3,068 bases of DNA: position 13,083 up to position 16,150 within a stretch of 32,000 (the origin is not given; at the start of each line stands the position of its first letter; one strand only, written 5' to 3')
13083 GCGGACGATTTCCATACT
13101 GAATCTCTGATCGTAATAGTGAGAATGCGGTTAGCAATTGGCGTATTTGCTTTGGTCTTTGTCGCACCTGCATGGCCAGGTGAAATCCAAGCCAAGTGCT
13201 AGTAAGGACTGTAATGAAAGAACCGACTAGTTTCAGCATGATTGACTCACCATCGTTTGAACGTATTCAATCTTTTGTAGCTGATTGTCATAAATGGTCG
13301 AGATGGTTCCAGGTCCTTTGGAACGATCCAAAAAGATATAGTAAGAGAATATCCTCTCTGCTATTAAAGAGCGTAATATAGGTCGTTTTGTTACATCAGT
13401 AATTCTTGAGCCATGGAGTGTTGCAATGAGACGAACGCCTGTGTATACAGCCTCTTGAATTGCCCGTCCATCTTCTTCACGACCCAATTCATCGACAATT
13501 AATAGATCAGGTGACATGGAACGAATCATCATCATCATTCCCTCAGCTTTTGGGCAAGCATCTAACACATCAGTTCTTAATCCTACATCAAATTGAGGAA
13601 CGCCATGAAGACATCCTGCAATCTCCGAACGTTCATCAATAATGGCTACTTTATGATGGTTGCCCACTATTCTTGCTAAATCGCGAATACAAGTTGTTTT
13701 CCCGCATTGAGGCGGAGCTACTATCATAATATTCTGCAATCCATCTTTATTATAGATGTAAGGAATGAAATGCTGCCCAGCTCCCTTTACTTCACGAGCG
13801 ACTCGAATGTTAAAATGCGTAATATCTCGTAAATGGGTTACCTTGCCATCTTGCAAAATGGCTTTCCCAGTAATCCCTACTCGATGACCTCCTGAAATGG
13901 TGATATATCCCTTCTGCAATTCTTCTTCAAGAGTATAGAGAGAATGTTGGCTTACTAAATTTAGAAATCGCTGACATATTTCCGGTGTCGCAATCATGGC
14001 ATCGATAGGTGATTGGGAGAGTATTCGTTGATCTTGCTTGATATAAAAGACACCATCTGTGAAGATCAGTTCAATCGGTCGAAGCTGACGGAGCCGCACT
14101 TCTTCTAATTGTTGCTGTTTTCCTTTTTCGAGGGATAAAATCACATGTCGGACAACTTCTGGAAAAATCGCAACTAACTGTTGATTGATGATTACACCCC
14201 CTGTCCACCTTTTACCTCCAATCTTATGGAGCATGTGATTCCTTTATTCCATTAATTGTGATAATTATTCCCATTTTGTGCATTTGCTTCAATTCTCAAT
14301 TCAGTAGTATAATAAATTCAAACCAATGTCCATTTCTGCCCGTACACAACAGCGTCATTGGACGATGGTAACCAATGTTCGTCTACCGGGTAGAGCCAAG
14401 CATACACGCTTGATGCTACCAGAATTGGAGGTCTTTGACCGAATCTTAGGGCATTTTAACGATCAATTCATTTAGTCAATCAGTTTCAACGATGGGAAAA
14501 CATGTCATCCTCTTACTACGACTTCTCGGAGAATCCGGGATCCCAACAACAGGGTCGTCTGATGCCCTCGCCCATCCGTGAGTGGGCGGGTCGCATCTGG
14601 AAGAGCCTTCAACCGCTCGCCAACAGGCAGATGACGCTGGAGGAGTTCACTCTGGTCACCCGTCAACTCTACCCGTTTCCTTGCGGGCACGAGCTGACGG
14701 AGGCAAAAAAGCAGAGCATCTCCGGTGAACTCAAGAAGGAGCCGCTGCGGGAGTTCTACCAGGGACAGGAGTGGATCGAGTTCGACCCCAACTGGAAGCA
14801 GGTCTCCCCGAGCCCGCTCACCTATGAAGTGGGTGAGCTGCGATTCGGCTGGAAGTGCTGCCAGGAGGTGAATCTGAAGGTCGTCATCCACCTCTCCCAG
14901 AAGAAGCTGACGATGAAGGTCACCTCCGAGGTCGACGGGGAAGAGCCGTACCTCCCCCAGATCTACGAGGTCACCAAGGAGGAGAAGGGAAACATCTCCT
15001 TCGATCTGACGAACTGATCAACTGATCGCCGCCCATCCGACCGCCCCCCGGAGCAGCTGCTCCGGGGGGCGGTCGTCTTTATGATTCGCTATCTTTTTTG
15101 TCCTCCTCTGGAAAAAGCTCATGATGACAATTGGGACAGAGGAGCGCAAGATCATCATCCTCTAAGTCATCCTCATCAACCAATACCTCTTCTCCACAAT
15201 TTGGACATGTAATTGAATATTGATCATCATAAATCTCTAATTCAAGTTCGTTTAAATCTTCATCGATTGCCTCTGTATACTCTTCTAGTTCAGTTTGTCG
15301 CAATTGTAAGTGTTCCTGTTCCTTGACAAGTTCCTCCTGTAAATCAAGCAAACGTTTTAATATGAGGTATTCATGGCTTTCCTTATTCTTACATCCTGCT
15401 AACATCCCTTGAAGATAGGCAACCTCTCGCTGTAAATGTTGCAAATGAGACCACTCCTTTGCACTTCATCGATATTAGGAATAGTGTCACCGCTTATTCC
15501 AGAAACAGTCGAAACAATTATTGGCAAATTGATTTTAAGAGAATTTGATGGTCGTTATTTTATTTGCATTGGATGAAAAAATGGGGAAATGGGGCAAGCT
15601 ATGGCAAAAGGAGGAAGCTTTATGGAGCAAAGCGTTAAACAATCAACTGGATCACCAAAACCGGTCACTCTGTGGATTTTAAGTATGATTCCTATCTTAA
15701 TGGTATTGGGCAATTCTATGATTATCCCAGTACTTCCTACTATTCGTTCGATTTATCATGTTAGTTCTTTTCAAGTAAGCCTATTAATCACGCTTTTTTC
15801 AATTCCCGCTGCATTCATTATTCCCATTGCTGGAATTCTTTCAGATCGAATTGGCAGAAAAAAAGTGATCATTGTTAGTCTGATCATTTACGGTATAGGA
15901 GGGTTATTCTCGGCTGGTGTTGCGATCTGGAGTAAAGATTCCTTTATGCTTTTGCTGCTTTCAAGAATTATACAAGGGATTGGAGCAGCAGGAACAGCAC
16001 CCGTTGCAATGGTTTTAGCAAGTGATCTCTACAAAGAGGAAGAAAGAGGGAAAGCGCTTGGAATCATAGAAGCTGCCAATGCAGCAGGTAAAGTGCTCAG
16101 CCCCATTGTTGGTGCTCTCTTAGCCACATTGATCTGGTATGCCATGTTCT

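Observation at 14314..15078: Compositionally foreign single-gene cassette between the spoIIIA operon and its upstream neighbour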

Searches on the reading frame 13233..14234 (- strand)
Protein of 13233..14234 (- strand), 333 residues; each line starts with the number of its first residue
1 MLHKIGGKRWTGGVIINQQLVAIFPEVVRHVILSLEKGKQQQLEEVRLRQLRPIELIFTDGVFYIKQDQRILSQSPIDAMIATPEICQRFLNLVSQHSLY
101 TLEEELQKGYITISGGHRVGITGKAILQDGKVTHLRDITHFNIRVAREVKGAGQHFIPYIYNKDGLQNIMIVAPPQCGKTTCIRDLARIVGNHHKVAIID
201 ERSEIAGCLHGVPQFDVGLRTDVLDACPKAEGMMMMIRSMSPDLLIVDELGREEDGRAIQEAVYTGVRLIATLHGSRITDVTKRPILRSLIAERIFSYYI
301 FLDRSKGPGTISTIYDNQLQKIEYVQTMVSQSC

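Call 5: search_protein_families(library=pfam, proteins=[window:13233-14234:-], max_evalue=1)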
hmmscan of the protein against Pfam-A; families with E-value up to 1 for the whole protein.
window:13233-14234:- (333 aa): 7 families
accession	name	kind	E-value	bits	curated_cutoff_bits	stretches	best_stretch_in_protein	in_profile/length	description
PF19568.5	Spore_III_AA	-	1.4e-90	303.9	27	1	17-319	4-303/306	Sporulation stage III, protein AA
PF03266.21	NTPase_1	-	0.0031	17.8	23.9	0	240-277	94-136/168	NTPase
PF00437.27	T2SSE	-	0.0049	16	24.9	1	169-284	145-254/370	Type II/IV secretion system protein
PF05621.17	TniB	-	0.011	15.7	22.4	0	164-189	33-58/189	Bacterial TniB protein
PF00004.35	AAA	-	0.025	15.5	21.2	1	169-251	1-67/131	ATPase family associated with various cellular activities (AAA)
PF13401.12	AAA_22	-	0.079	13.7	27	1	167-193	6-32/130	AAA domain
PF03215.21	Rad17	-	0.14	12.6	23.8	1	169-193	48-72/186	Rad17 P-loop domain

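Call 6: search_protein_families(library=ncbifam, proteins=[window:13233-14234:-], max_evalue=1)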
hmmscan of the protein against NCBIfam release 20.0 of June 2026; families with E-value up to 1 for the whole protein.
window:13233-14234:- (333 aa): 9 families
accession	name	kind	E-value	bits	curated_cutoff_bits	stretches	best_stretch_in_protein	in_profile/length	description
TIGR02858.1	spore_III_AA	equivalog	1.5e-104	349.1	281.3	1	44-316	1-271/272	stage III sporulation protein AA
NF041000.1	ATPase_ComGA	equivalog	3.2e-05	23.1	300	1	161-284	125-241/267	competence type IV pilus ATPase ComGA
NF006886.1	PRK09376.1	equivalog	0.0023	16.8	315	1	167-204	169-211/413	transcription termination factor Rho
TIGR02788.1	VirB11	equivalog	0.0037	16.3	249.95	1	167-275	145-252/308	P-type DNA transfer ATPase VirB11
TIGR00767.1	rho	equivalog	0.004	16.1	509.45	1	167-204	169-211/415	transcription termination factor Rho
NF010335.0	PRK13764.1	equivalog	0.034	12.7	340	1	167-319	264-406/613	ATPase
NF058587.1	archaellum_moto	equivalog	0.04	12.7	550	1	167-284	276-392/527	archaellum flagellar ATPase motor FlaI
TIGR03925.1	T7SS_EccC_b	equivalog_domain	0.056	11.7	346.55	1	161-210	356-410/564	type VII secretion protein EccCb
NF041509.1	paralog_Rho2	exception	0.07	12.4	628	1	167-194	116-143/360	transcription termination factor Rho, short form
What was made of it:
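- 13233..14234 (-): spoIIIAA, the first gene of the spoIIIA operon. This is the left flank and is host DNA. Pfam Spore_III_AA E 1.4e-90 and TIGR02858 E 1.5e-104 (calls 5, 6).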

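Call 13: find_related_loci(query=window:13233-14231:-, collection=genome_contigs, flank=6000)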
Query window:13233-14231:- (332 aa) in genome_contigs; peptide patterns used: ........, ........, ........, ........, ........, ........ (x = any residue, [..] = any of these).
600 stretches matched a pattern (row limit reached: there are more); 564 encode a relative of the query (tblastn E <= 1e-3); the best 80 are kept; 80 distinct loci.
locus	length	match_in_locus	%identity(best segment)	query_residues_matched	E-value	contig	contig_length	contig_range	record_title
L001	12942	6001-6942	52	17-325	1e-110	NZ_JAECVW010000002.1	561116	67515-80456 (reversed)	Thermoactinomyces intermedius strain CICC 10671=DSM 43846 NODE_2_length_561116_cov_3.537472, whole genome shotgun sequen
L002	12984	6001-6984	50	1-322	9e-110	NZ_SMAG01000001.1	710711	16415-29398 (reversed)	Hazenella coriacea strain DSM 45707 Ga0244714_101, whole genome shotgun sequence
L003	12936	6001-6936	54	17-323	7e-109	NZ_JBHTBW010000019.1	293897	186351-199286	Laceyella putida strain CCUG 54950 GCM70025280_50, whole genome shotgun sequence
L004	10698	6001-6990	50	1-322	2e-108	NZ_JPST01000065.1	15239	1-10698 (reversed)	Thermoactinomyces daqus strain H-18 H_18_contig_65, whole genome shotgun sequence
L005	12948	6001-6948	48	7-321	5e-108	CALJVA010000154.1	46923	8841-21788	MAG TPA_asm: uncultured Thermoactinomycetaceae bacterium isolate SRR6713629_bin.62_CONCOCT_v1.1_MAG genome assembly, con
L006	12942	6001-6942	51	22-330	9e-108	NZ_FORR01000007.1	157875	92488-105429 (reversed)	Thermoflavimicrobium dichotomicum strain DSM 44778, whole genome shotgun sequence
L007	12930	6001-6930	51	17-321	2e-107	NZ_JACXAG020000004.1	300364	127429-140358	Polycladospora coralii strain IB182353 contig_4, whole genome shotgun sequence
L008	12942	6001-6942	50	17-325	5e-107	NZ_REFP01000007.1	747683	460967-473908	Thermoactinomyces vulgaris strain DSM 43016 Ga0070019_101, whole genome shotgun sequence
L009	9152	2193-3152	50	9-323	8e-107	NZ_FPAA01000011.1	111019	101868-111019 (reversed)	Marininema halotolerans strain DSM 45789, whole genome shotgun sequence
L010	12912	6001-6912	53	17-315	2e-106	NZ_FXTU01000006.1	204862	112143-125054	Laceyella tengchongensis strain DSM 45262 Ga0170389_106, whole genome shotgun sequence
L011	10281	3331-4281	50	12-322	4e-106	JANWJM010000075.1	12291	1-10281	MAG: Thermoactinomycetaceae bacterium isolate CRAIB_MAG67 c_000000063209, whole genome shotgun sequence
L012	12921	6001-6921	51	19-321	1e-105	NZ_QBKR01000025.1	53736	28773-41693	Melghirimyces profundicolus strain DSM 45787 Ga0183441_125, whole genome shotgun sequence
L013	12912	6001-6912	53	17-315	2e-105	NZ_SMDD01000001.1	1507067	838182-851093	Laceyella sacchari strain DSM 43356 Ga0244645_101, whole genome shotgun sequence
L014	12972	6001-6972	50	8-323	1e-103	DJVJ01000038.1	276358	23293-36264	MAG TPA_asm: Bacillales bacterium UBA6259 UBA6259_contig_21926, whole genome shotgun sequence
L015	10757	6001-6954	50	12-321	2e-101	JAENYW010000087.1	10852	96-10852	MAG: Tepidibacillus decaturensis isolate BL5_bin.8 BL5_bin8_NODE_995_length_10852_cov_4.629249, whole genome shotgun seq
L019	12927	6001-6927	51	22-323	2e-97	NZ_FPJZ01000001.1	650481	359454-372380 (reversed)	Thermoactinomyces sp. DSM 45891, whole genome shotgun sequence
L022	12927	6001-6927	51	22-323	3e-97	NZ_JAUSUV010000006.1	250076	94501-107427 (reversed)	Croceifilum oryzae strain DSM 46876 Ga0454092_06, whole genome shotgun sequence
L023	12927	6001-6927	51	22-323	2e-96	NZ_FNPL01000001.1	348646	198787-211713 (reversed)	Thermoactinomyces sp. DSM 45892, whole genome shotgun sequence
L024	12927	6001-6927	51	22-323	1e-96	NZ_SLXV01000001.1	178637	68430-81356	Baia soyae strain DSM 46831 Ga0244715_101, whole genome shotgun sequence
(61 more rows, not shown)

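Call 25: find_homologous_proteins(query=window:13233-14231:-, max_evalue=1e-60)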
Query window:13233-14231:- (332 aa): 6235 proteins with E <= 1e-60 among 8000 candidates; the best 120 are listed.
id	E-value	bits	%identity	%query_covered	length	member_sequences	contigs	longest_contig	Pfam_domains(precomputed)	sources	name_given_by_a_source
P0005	4.8e-218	741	100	100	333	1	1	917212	PF19568.6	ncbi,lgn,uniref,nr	ncbi:stage III sporulation protein AA [Seinonella peptonophila]|uniref:Stage III sporulation protein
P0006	8.0e-116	405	64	85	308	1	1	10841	PF19568.6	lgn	-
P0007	2.9e-106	373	53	91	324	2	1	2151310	PF19568.6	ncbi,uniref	ncbi:stage III sporulation protein AA [Mechercharimyces sp. CAU 1602]|uniref:stage III sporulation p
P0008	8.0e-106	372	53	92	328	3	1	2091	PF19568.6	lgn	-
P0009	1.7e-104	368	52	96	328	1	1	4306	PF19568.6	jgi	jgi:stage III sporulation protein AA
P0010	1.8e-104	368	53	91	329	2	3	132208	PF19568.6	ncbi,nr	ncbi:stage III sporulation protein AA [Paenactinomyces guangxiensis]|nr:stage III sporulation protei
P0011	4.2e-104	366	58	83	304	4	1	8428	PF19568.6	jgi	jgi:stage III sporulation protein AA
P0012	5.6e-104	366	52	92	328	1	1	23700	PF19568.6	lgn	-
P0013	7.6e-104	366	52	93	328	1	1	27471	PF19568.6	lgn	-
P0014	8.8e-104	365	53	92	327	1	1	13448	PF19568.6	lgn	-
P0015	1.3e-103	365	52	92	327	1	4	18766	PF19568.6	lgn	-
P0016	1.6e-103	364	52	92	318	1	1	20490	PF19568.6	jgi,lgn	jgi:stage III sporulation protein AA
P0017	3.1e-103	364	52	93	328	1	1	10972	PF19568.6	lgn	-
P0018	5.0e-103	363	52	91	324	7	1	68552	PF19568.6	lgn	-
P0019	7.8e-103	362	52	91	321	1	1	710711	PF19568.6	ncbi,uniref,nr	ncbi:stage III sporulation protein AA [Hazenella coriacea]|uniref:Stage III sporulation protein AA n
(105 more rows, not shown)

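Call 27: find_encoding_contigs(protein=P0006, flank=8000, max_places=3)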
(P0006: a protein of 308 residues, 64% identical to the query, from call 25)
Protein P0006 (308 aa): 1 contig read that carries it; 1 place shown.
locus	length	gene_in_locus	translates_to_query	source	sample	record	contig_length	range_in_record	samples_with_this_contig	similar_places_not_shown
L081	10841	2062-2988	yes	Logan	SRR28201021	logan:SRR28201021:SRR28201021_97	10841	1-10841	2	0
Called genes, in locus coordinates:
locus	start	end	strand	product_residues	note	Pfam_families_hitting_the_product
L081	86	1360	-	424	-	PF00083:Sugar_tr, PF05977:MFS_3 (weak), PF13347:MFS_2 (weak), PF07690:MFS_1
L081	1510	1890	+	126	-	-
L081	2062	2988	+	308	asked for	PF19568:Spore_III_AA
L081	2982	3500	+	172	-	PF09548:Spore_III_AB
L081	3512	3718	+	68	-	PF06686:SpoIIIAC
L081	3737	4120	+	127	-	PF06686:SpoIIIAC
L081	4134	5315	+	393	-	PF09546:Spore_III_AE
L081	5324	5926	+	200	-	PF09581:Spore_III_AF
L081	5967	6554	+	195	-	-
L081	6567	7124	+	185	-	PF12685:SpoIIIAH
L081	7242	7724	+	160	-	PF00364:Biotin_lipoyl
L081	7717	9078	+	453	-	PF00289:Biotin_carb_N, PF01071:GARS_A (faint), PF02222:ATP-grasp, PF02786:CPSase_L_D2, PF07478:Dala_Dala_lig_C, PF02785:Biotin_carb_C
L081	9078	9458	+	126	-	PF03780:Asp23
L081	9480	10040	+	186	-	PF03780:Asp23 (weak)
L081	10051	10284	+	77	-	PF10031:DUF2273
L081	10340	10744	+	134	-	PF01029:NusB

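Call 28: find_encoding_contigs(protein=P0011, flank=8000, max_places=3)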
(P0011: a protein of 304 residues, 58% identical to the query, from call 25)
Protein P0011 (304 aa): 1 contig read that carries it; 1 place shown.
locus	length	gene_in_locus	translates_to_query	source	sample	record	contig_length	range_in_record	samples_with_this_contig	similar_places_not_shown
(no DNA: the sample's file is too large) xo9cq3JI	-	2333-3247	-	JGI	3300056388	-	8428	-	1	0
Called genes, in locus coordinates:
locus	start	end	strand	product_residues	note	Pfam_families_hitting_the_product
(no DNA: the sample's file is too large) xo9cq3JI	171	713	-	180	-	-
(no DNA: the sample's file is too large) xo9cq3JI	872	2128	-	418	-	PF05977:MFS_3, PF13347:MFS_2 (weak), PF00083:Sugar_tr, PF07690:MFS_1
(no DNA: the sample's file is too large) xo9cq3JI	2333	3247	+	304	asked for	PF19568:Spore_III_AA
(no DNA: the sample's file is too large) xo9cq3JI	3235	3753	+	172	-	PF09548:Spore_III_AB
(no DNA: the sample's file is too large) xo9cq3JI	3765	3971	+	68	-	PF06686:SpoIIIAC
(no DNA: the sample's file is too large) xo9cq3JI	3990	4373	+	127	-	PF06686:SpoIIIAC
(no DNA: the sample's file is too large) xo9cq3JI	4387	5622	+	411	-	PF09546:Spore_III_AE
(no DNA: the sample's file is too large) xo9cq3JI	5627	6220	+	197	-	PF09581:Spore_III_AF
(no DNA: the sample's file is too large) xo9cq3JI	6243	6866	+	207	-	-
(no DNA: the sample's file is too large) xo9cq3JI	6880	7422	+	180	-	PF12685:SpoIIIAH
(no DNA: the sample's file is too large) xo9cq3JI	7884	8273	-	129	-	-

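Call 79: search_protein_families(library=pfam, proteins=[L006:5169-5657:-, L006:4846-5184:-, L019:1360-2643:+, L019:2659-3282:+, L019:3448-3747:-, L019:3968-5284:+, L019:5381-5839:+], max_evalue=0.001)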
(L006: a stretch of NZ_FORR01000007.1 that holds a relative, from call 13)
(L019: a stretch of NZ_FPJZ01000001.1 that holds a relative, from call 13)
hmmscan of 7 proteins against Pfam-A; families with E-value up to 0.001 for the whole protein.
L006:5169-5657:- (162 aa): 1 family
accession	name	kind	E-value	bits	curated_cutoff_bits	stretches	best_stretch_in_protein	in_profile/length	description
PF02673.24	BacA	-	6.2e-39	134.7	33.4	1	10-161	2-156/257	Bacitracin resistance protein BacA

L006:4846-5184:- (112 aa): 1 family
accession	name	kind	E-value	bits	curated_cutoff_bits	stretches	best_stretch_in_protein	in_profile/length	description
PF02673.24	BacA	-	4.7e-32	112.1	33.4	1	1-105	154-256/257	Bacitracin resistance protein BacA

L019:1360-2643:+ (427 aa): 0 families

L019:2659-3282:+ (207 aa): 2 families
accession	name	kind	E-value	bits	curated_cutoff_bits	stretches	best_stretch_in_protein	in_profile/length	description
PF00535.33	Glycos_transf_2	-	3.4e-08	34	23.3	1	44-97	62-116/168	Glycosyl transferase family 2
PF13641.12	Glyco_tranf_2_3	-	9.2e-07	29.5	27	1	24-104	46-129/230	Glycosyltransferase like family 2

L019:3448-3747:- (99 aa): 0 families

L019:3968-5284:+ (438 aa): 12 families
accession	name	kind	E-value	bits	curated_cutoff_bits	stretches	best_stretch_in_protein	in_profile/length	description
PF13424.12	TPR_12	-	3.3e-16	59.7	30.1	2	248-309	11-74/77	Tetratricopeptide repeat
PF13560.12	HTH_31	-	6.7e-11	42.8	27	1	7-65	1-61/64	Helix-turn-helix domain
PF13181.12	TPR_8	-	1.2e-10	41.1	25.7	0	118-144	4-30/34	Tetratricopeptide repeat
PF07719.23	TPR_2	-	5.5e-10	39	27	0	117-144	3-30/34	Tetratricopeptide repeat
PF01381.28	HTH_3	-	7e-09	36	23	1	12-62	1-52/55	Helix-turn-helix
PF17874.7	TPR_MalT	-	2.1e-07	31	45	0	239-323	80-164/336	MalT-like TPR region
PF00515.34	TPR_1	-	2.2e-05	24.5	27.8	0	118-144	4-30/34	Tetratricopeptide repeat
PF12844.13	HTH_19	-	6.1e-05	23.3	30.2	1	9-61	1-54/64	Helix-turn-helix domain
PF12895.13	ANAPC3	-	7.5e-05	23.4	27.2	0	68-138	16-79/82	Anaphase-promoting complex, cyclosome, subunit 3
PF13428.12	TPR_14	-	0.00012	22.8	23.5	0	242-268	3-29/44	Tetratricopeptide repeat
PF13414.12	TPR_11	-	0.00012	22.1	26.8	0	122-145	1-24/42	TPR repeat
PF14938.12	SNAP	-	0.00032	20.7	25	0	256-347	90-182/282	Soluble NSF attachment protein, SNAP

L019:5381-5839:+ (152 aa): 3 families
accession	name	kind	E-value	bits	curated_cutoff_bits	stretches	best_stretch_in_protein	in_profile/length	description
PF07681.17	DoxX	-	3.7e-23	82.4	23.6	1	26-106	1-84/85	DoxX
PF04173.18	DoxD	-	4.5e-08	33.6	22.7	1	69-149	70-146/167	TQO small subunit DoxD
PF07291.16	MauE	-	0.00012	22.8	27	1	25-103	3-85/128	Methylamine utilisation protein MauE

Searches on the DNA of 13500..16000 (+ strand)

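Call 8: search_rna_families(source=window, start=13500, end=16000, threshold=evalue, max_evalue=1)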
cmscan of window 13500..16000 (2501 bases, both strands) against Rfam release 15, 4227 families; matches with E-value up to 1: 1.
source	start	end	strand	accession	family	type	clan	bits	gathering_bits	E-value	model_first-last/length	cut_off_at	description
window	14967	15075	+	RF02826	Scr6925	Gene; sRNA;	-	28.4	50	0.042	1-131/131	no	Streptomyces RNA 6925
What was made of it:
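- Closest known: I-shaped or long perfect-palindrome terminators of high-GC Actinomycetota. Same: There is a sub-threshold Rfam match of 14967-15075 to the Streptomyces sRNA Scr6925 (28.4 bits against a gathering score of 50, E 0.04; call 8).
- Tried and rejected: RNA: Rfam at E up to 1 gave only a sub-threshold terminator-like match (call 8).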

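Call 34: search_dna_similar(query=window:14235-15100:+, collection=plasmids, mode=distant, max_evalue=0.1)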
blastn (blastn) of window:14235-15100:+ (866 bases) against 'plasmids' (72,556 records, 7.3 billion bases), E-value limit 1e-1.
No match.

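Call 35: search_dna_similar(query=window:14235-15100:+, collection=phages, mode=distant, max_evalue=0.1)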
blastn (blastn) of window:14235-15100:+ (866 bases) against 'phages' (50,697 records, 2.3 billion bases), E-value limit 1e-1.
Records with a match: 1; places in all: 1; records where one place covers at least 80% of the query: 0.
Best place of each record, by identity: 80-90% 1.
By first word of the organism name: Bacteriophage 1.
By host as written in the record: - 1.
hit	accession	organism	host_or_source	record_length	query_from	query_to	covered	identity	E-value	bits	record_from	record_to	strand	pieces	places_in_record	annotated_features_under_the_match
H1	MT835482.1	Bacteriophage sp.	human fecal samples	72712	374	418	5%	85.1%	2e-2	47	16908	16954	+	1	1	record has no annotation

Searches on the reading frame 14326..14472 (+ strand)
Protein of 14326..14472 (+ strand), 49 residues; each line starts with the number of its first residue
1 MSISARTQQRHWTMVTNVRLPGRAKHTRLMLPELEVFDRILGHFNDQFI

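Call 37: search_protein_families(library=phrogs, proteins=[window:14326-14472:+], max_evalue=1)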
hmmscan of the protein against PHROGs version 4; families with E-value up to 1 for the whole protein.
window:14326-14472:+ (49 aa): 0 families
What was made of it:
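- On Phage moron: No PHROGs match (call 37).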

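Call 38: search_protein_families(library=padloc, proteins=[window:14326-14472:+], max_evalue=1)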
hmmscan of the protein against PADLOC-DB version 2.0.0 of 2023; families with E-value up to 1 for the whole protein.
window:14326-14472:+ (49 aa): 0 families

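Call 39: search_protein_families(library=pfam, proteins=[window:14326-14472:+], max_evalue=5)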
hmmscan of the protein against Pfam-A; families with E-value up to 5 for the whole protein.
window:14326-14472:+ (49 aa): 0 families

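Call 51: find_homologous_proteins(query=window:14326-14472:+, max_evalue=1)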
Query window:14326-14472:+ (49 aa): 1 proteins with E <= 1 among 1 candidates.
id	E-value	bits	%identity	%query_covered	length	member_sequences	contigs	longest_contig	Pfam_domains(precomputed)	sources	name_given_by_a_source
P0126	8.5e-26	105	100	100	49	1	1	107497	-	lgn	-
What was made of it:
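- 14320..14501 (+): Intermediate-GC (about 0.45) stretch upstream of the ORF, absent from the empty site. It contains an orphan 49-aa ORF (14326-14475). It may be the donor's upstream region, or unrelated filler DNA. The 49-aa ORF has only a self-hit from Logan and no Pfam, PHROGs or PADLOC match (calls 37-39, 51).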
